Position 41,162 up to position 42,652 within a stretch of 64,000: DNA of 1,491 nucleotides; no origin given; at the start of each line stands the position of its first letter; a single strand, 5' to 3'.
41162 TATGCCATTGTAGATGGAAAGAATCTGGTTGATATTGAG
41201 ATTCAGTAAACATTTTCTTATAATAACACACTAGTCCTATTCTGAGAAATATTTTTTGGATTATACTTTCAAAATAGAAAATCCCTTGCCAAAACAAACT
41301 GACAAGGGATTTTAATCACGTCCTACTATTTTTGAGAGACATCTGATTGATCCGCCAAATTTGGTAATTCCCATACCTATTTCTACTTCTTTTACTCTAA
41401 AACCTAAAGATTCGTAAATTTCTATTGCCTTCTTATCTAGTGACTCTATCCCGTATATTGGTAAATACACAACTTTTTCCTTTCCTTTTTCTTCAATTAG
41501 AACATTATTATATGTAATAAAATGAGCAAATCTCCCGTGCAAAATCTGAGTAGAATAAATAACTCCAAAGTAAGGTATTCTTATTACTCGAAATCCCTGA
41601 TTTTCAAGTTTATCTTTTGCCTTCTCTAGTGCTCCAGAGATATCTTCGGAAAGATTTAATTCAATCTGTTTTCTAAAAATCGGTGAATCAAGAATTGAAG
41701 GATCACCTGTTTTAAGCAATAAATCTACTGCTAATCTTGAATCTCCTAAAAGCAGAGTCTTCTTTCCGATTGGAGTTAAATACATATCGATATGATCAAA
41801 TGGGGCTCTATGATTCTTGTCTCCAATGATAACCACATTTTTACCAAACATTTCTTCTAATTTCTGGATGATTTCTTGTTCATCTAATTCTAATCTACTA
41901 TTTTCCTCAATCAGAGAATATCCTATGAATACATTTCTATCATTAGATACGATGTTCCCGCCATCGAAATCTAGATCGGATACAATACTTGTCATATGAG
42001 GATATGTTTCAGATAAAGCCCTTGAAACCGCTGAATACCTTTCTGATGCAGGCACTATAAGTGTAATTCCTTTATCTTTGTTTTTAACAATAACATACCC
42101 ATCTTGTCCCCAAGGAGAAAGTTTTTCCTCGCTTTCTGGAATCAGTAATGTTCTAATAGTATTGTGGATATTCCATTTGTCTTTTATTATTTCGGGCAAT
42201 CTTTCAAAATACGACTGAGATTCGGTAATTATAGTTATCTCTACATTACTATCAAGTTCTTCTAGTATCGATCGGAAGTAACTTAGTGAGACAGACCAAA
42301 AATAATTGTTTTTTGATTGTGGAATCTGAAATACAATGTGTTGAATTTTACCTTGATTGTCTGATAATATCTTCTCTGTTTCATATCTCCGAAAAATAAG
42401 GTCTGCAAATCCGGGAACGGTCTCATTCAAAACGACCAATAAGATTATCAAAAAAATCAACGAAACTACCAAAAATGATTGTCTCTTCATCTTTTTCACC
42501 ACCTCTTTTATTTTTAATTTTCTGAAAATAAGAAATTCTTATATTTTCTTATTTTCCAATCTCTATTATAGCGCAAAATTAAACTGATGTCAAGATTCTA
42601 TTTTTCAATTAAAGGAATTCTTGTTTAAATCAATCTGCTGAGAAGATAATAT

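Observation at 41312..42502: A membrane-anchored agmatine-deiminase/PAD-superfamily enzyme embedded among the rSAM genes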

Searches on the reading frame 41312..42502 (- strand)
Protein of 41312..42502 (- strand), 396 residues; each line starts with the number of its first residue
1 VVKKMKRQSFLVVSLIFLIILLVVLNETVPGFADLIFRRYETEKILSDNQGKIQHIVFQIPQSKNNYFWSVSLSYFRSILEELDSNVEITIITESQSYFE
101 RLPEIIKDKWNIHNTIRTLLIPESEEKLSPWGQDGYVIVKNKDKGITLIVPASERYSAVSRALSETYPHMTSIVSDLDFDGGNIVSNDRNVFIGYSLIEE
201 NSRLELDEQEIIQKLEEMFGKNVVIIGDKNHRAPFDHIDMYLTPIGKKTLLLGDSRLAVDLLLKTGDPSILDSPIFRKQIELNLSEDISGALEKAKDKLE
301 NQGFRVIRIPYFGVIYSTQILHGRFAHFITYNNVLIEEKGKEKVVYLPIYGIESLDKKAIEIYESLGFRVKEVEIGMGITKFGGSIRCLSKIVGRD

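Call 5: search_protein_families(library=pfam, proteins=[window:41312-42502:-], max_evalue=1)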
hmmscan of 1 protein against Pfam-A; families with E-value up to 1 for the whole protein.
window:41312-42502:- (396 aa): 3 families
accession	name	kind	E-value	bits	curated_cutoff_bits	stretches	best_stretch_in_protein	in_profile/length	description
PF04371.20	PAD_porph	-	2.3e-07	30.8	25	1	158-390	110-317/321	Porphyromonas-type peptidyl-arginine deiminase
PF13800.11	Sigma_reg_N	-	0.16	12.7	26.3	1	1-25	3-27/91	Sigma factor regulator N-terminal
PF22315.2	PF0095-like_C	-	0.59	10.9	27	0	203-218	8-23/43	PF0095-like, C-terminal domain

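Call 6: search_protein_families(library=ncbifam, proteins=[window:41312-42502:-], max_evalue=1)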
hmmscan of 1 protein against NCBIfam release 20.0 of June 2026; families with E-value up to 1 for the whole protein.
window:41312-42502:- (396 aa): 1 family
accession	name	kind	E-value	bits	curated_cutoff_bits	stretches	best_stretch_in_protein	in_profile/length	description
NF045660.1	DiMthArgaseDdahStm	equivalog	0.037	13.8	340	0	356-390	213-246/249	dimethylargininase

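Call 9: search_solved_structures(query=window:41312-42502:-, max_evalue=10, show_alignments=3)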
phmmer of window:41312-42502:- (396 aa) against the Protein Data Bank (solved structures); distinct sequences matched with E-value up to 10: 3.
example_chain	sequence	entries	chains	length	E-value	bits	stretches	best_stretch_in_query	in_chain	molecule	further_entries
6b10_A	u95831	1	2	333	0.007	18.6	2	176-228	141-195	Putative peptidyl-arginine deiminase family protein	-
6b2w_A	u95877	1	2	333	0.007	18.6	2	176-228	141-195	Putative peptidyl-arginine deiminase family protein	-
9u42_A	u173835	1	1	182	0.99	11.5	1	286-340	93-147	Glyoxalase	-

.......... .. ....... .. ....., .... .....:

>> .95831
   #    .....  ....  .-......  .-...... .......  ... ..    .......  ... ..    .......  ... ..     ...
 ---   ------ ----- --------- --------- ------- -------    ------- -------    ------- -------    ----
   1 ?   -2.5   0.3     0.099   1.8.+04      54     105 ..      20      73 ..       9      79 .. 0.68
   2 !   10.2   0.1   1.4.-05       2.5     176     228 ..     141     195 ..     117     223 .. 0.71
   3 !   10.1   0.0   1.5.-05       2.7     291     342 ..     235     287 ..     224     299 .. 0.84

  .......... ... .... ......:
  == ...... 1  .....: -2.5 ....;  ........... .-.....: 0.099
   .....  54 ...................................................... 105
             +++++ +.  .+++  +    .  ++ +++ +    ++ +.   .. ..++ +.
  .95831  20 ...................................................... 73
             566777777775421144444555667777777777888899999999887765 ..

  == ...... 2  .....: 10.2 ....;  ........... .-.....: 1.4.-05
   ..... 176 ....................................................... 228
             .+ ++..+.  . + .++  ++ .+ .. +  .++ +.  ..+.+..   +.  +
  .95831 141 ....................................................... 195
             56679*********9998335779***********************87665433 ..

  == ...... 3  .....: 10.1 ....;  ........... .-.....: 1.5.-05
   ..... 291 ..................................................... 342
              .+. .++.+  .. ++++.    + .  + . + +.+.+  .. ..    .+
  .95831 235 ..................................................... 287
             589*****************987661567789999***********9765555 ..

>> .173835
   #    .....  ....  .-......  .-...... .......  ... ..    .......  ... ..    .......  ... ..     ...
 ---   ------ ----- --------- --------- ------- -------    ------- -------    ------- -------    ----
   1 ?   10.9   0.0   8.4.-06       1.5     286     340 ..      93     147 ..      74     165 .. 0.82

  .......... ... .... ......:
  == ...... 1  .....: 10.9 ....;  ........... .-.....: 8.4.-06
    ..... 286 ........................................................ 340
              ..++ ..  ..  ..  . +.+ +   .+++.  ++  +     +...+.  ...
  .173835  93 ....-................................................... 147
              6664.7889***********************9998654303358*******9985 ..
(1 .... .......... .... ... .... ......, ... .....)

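Call 11: find_homologous_proteins(query=window:41312-42502:-, max_evalue=0.001)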
Query window:41312-42502:- (396 aa): 61 proteins with E <= 0.001 among 7519 candidates.
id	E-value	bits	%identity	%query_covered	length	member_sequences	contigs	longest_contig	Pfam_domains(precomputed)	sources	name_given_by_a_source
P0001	2.6e-253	858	100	99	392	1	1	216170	PF04371.21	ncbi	-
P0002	7.6e-224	761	90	99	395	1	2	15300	PF04371.21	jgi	-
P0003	1.8e-223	760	89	99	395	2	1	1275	PF04371.21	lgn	-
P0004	8.8e-215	731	86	99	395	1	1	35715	PF04371.21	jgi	-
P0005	2.5e-198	677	78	94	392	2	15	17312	PF04371.21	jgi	-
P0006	2.0e-188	644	74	95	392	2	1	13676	PF04371.21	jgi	-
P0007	8.4e-49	185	32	99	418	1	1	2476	PF19420.6,PF04371.21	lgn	-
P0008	4.5e-45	172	34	90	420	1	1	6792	PF04371.21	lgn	-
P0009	2.0e-44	170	32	89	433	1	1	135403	PF04371.21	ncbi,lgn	-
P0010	7.7e-42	162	31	89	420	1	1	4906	PF04371.21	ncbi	-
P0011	2.0e-37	147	30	89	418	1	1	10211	PF04371.21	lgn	-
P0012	3.3e-37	146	30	97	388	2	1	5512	PF04371.21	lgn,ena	-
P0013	1.6e-36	144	30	91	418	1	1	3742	PF04371.21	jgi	jgi:N-dimethylarginine dimethylaminohydrolase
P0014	2.8e-36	143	28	98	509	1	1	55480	PF04371.21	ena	-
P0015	3.2e-36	143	30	100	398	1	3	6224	PF04371.21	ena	-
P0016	7.1e-35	139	31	92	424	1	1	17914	PF04371.21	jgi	jgi:N-dimethylarginine dimethylaminohydrolase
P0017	1.4e-34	138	28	89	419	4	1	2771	PF04371.21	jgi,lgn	jgi:hypothetical protein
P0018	5.9e-33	132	30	96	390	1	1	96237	PF04371.21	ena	-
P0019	5.3e-31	126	36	55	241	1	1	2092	PF04371.21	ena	-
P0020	1.1e-30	125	28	98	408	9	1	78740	PF04371.21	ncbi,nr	ncbi:agmatine deiminase family protein [Mariniblastus sp.]|nr:agmatine deiminase family protein [Mar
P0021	3.7e-30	123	29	89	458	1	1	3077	PF04371.21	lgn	-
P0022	1.9e-29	121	33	55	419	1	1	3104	PF04371.21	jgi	jgi:hypothetical protein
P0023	3.6e-29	120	27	97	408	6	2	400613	PF04371.21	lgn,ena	-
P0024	5.0e-29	120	26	97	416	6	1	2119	PF04371.21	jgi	jgi:hypothetical protein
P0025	6.3e-29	119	28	88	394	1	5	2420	PF04371.21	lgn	-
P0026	9.1e-29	119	26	99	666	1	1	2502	PF18955.6,PF04371.21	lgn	-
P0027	1.0e-28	119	27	89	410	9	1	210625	PF04371.21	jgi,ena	jgi:hypothetical protein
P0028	3.1e-28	117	27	97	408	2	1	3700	PF04371.21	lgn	-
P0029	3.4e-28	117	26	97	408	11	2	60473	PF04371.21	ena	-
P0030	7.5e-28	116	27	92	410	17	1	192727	PF04371.21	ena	-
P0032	1.8e-27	114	34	55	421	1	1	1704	PF04371.21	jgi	-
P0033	5.1e-27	113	36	55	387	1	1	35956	PF04371.21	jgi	-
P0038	5.4e-26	110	26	89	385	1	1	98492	PF04371.21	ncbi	ncbi:MAG: hypothetical protein ACKVHR_13495 [Pirellulales bacterium]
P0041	1.6e-25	108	26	90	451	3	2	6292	PF04371.21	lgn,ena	-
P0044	6.6e-25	106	26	89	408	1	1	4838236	PF04371.21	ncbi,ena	-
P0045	2.0e-24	104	26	90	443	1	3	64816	PF04371.21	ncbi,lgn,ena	-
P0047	2.9e-24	104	26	99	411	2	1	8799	PF04371.21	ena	-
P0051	3.6e-23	100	24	96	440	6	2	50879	PF04371.21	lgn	-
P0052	5.3e-23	100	24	98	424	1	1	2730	PF04371.21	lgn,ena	-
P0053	6.0e-23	100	27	89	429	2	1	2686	PF04371.21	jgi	-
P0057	1.2e-21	95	27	80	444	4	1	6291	PF04371.21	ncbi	ncbi:MAG: hypothetical protein ABIF82_11280 [Planctomycetota bacterium]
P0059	3.6e-20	90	25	89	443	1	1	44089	-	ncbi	-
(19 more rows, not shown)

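Call 13: find_encoding_contigs(protein=P0004, flank=10000, max_places=3)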
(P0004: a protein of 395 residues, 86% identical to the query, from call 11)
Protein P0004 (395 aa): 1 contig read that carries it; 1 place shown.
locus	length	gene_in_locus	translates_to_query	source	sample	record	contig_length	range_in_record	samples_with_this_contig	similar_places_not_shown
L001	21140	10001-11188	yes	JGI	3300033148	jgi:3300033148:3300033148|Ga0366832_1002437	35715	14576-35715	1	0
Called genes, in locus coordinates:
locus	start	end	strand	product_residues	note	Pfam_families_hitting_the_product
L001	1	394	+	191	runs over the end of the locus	-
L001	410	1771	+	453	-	PF04055:Radical_SAM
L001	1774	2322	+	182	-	PF00497:SBP_bac_3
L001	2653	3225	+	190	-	PF20221:DUF6580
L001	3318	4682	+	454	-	PF02310:B12-binding, PF04055:Radical_SAM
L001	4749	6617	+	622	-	PF04055:Radical_SAM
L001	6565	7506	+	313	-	PF04055:Radical_SAM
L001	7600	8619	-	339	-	PF13353:Fer4_12 (weak), PF04055:Radical_SAM, PF13186:SPASM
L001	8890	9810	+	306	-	PF04055:Radical_SAM, PF13353:Fer4_12 (weak)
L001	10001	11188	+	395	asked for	PF04371:PAD_porph (weak)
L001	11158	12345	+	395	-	PF04055:Radical_SAM, PF13186:SPASM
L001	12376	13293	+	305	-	PF04055:Radical_SAM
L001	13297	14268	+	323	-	PF04055:Radical_SAM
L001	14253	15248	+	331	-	PF04055:Radical_SAM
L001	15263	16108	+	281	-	PF04055:Radical_SAM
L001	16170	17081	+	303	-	PF04467:DUF483 (faint)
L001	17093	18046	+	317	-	PF04055:Radical_SAM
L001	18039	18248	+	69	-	-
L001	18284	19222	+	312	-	PF04055:Radical_SAM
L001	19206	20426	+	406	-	-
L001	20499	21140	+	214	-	?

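Call 14: find_encoding_contigs(protein=P0009, flank=8000, max_places=2)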
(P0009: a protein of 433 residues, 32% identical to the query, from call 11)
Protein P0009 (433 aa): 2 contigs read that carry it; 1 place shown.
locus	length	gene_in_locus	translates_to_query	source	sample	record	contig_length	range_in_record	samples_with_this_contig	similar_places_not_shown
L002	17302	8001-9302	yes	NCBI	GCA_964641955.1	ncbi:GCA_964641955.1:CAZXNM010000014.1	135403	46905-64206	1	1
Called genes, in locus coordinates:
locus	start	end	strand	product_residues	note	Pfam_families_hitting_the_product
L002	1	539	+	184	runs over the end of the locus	-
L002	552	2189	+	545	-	-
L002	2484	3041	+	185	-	PF13527:Acetyltransf_9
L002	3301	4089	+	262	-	PF13489:Methyltransf_23, PF01209:Ubie_methyltran (weak), PF13847:Methyltransf_31, PF08241:Methyltransf_11, PF08242:Methyltransf_12, PF13649:Methyltransf_25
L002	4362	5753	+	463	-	PF00072:Response_reg, PF00158:Sigma54_activat, PF14532:Sigma54_activ_2, PF07728:AAA_5 (weak), PF25601:AAA_lid_14, PF02954:HTH_8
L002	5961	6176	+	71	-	-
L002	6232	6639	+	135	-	-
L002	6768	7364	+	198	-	-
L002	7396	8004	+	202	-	-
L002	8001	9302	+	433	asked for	PF04371:PAD_porph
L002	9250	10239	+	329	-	PF07478:Dala_Dala_lig_C, PF13535:ATP-grasp_4 (faint)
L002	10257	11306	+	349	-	PF07478:Dala_Dala_lig_C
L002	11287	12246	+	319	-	PF04055:Radical_SAM (weak), PF12544:LAM_C (weak)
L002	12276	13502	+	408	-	PF03576:Peptidase_S58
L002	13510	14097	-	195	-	PF14464:Prok-JAB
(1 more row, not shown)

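Call 15: find_encoding_contigs(protein=P0020, flank=8000, max_places=2)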
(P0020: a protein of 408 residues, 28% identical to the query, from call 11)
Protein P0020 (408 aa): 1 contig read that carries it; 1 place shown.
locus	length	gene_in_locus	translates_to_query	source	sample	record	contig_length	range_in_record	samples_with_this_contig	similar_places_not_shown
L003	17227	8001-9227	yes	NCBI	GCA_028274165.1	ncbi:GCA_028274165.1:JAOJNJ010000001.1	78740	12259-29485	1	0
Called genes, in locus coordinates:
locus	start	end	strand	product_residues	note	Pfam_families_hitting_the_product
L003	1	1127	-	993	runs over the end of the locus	PF03958:Secretin_N (weak)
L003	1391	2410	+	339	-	PF00814:TsaD, PF22521:HypF_C_2 (weak)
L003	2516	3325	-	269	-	PF04972:BON (weak)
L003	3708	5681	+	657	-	-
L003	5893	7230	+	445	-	PF00070:Pyr_redox (faint), PF01262:AlaDh_PNT_C (weak), PF02254:TrkA_N, PF03721:UDPG_MGDP_dh_N (weak), PF03807:F420_oxidored (weak), PF02080:TrkA_C (weak), PF02254:TrkA_N, PF02080:TrkA_C, +12 more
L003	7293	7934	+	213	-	-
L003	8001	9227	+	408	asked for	PF04371:PAD_porph (weak)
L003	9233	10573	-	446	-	PF00534:Glycos_transf_1, PF13692:Glyco_trans_1_4, PF13524:Glyco_trans_1_2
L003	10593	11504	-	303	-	-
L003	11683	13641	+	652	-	-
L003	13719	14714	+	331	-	PF01073:3Beta_HSD, PF01370:Epimerase, PF02719:Polysacc_synt_2, PF04321:RmlD_sub_bind, PF05368:NmrA (weak), PF16363:GDP_Man_Dehyd, PF07993:NAD_binding_4 (weak)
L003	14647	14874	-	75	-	-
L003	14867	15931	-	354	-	-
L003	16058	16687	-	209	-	PF14681:UPRTase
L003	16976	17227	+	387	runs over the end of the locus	PF10502:Peptidase_S26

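Call 16: find_encoding_contigs(protein=P0018, flank=8000, max_places=2)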
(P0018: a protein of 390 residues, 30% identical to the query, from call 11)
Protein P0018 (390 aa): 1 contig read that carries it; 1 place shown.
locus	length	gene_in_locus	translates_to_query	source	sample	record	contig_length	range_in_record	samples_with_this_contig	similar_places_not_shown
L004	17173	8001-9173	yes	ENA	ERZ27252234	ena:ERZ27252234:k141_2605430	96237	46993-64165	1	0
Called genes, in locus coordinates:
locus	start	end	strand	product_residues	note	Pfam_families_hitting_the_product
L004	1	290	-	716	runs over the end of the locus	PF01011:PQQ (faint), PF13360:PQQ_2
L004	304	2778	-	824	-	PF00092:VWA (faint)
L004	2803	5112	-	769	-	PF07584:BatA, PF00092:VWA (weak), PF13519:VWA_2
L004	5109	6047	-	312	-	PF01882:DUF58, PF13519:VWA_2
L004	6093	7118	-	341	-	PF00493:MCM (weak), PF20030:bpMoxR, PF00004:AAA (weak), PF07726:AAA_3, PF07728:AAA_5, PF17863:AAA_lid_2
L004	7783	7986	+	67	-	-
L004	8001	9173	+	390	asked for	PF04371:PAD_porph (weak)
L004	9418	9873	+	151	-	-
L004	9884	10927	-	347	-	PF14279:HNH_5 (weak)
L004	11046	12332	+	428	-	PF12796:Ank_2, PF13857:Ank_5, PF12796:Ank_2, PF00023:Ank (weak), PF13637:Ank_4 (weak), PF12796:Ank_2, PF13637:Ank_4, PF00023:Ank, +4 more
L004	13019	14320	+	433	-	PF13098:Thioredoxin_2, PF13899:Thioredoxin_7, PF13181:TPR_8 (faint), PF07719:TPR_2 (faint), PF13428:TPR_14 (faint), PF14559:TPR_19 (faint), PF13174:TPR_6 (faint), PF13424:TPR_12 (faint), +1 more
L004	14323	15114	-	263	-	PF01887:SAM_HAT_N, PF20257:SAM_HAT_C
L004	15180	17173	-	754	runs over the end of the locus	PF13519:VWA_2 (faint), PF11838:ERAP1_C (faint), PF01347:TPR_Vitellogenin (faint), PF13646:HEAT_2 (weak), PF18944:DUF5691 (faint), PF03130:HEAT_PBS (faint), PF13646:HEAT_2, PF13768:VWA_3, +3 more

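Call 21: predict_structure(alignment_id=A1)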
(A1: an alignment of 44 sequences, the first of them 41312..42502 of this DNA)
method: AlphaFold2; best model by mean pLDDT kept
length: 396 residues; sequences in the alignment: 44
mean_pLDDT: 87.8   pTM: 0.84
mean pLDDT of the five models: 87.8, 87.7, 87.0, 86.4, 85.7
residues with pLDDT >= 90: 272; 70-90: 90; 50-70: 19; < 50: 15
segments of 3 or more residues with pLDDT < 50: 37-40, 316-326
pLDDT, mean of each block of 10 residues (from residue 1): 71 92 79 52 84 96 79 88 97 93 93 95 85 92 89 87 94 94 94 94 94 95 93 82 95 97 79 84 92 96 98 60 56 95 95 94 98 82 85 94
secondary structure, 60 per line:
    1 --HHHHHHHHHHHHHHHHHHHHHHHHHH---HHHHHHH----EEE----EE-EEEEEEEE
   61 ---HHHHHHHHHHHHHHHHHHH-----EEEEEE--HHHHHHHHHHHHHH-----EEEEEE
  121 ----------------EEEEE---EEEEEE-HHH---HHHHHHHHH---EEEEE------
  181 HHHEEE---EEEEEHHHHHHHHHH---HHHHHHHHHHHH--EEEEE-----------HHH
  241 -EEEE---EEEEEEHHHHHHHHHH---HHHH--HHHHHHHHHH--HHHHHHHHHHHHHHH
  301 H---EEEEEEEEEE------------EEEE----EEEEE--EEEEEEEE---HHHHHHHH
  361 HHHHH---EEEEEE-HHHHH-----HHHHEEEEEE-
elements in order: H3-28 H32-38 E43-45 E53-60 H64-82 E88-93 H96-109 E115-120 E137-141 E145-150 H158-166 E170-174 E184-186 E190-194 H195-204 H208-219 E222-226 E242-245 E249-254 H255-264 H268-271 H274-283 H286-301 E305-314 E327-330 E335-339 E342-349 H353-365 E369-374 H376-380 H386-389 E390-395

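Call 25: find_related_loci(query=window:41312-42502:-, collection=genome_contigs, flank=10000)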
Query window:41312-42502:- (396 aa) in genome_contigs; peptide patterns used: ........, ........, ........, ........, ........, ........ (x = any residue, [..] = any of these).
212 stretches matched a pattern, but none encodes a relative of the query by tblastn (E <= 1e-3).

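Call 26: fold_search(model_id=the predicted structure, library=pdb)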
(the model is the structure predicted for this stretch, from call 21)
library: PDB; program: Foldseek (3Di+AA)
matches with E <= 10: 1140; with E <= 0.001: 42
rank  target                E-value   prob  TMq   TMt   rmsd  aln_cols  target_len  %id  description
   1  6b10_B                8.0e-17  1.00  0.62  0.74   4.5       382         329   18  C. Jejuni Agmatine Deiminase (released 2017-12-13)
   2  6b10_A                9.1e-17  1.00  0.62  0.76   4.7       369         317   18  C. Jejuni Agmatine Deiminase (released 2017-12-13)
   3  6b2w_A                2.5e-16  1.00  0.63  0.74   4.9       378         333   17  C. Jejuni C315S Agmatine Deiminase with Substrate Bound (released 2017-12-13)
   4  1xkn                  4.0e-15  1.00  0.64  0.71   4.7       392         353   15  Crystal Structure of the Putative Peptidyl-arginine Deiminase from Chlorobium tepidum, NESG Target CtR21 (released 2004-11-16)
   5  1zbr_A                4.5e-15  1.00  0.62  0.71   5.4       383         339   16  Crystal Structure of the Putative Arginine Deiminase from Porphyromonas gingivalis, Northeast Structural Genomics Targ (released 2005-04-19)
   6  6nic_D                7.3e-15  1.00  0.62  0.68   5.8       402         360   13  Crystal Structure of Medicago truncatula Agmatine Iminohydrolase (Deiminase) in Complex with 6-aminohexanamide (released 2019-03-20)
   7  6nic_A                9.8e-15  1.00  0.61  0.67   5.4       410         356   14  Crystal Structure of Medicago truncatula Agmatine Iminohydrolase (Deiminase) in Complex with 6-aminohexanamide (released 2019-03-20)
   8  3h7c                  1.1e-14  1.00  0.64  0.68   5.4       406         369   14  Crystal Structure of Arabidopsis thaliana Agmatine Deiminase from Cell Free Expression (released 2009-05-26)
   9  4yt9                  1.2e-14  1.00  0.58  0.55   4.8       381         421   14  Crystal structure of Porphyromonas gingivalis peptidylarginine deiminase (PPAD) substrate-unbound. (released 2015-07-15)
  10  6nib                  1.6e-14  1.00  0.64  0.72   4.8       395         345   15  Crystal Structure of Medicago truncatula Agmatine Iminohydrolase (Deiminase) (released 2019-03-20)
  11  6nic_C                1.8e-14  1.00  0.63  0.69   5.6       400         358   14  Crystal Structure of Medicago truncatula Agmatine Iminohydrolase (Deiminase) in Complex with 6-aminohexanamide (released 2019-03-20)
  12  6i0x_A                2.3e-14  1.00  0.59  0.56   4.8       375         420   15  Porphyromonas gingivalis peptidylarginine deminase (PPAD) mutant G231N/E232T/N235D in complex with Cl-amidine. (released 2019-01-23)
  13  2jer_H                3.1e-14  1.00  0.61  0.66   6.2       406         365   14  Agmatine deiminase of Enterococcus faecalis catalyzing its reaction. (released 2007-01-30)
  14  6i0x_B                3.7e-14  1.00  0.59  0.56   4.7       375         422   15  Porphyromonas gingivalis peptidylarginine deminase (PPAD) mutant G231N/E232T/N235D in complex with Cl-amidine. (released 2019-01-23)
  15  4ytb                  3.7e-14  1.00  0.56  0.53   5.1       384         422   14  Crystal structure of Porphyromonas gingivalis peptidylarginine deiminase (PPAD) in complex with dipeptide Asp-Gln. (released 2015-07-01)
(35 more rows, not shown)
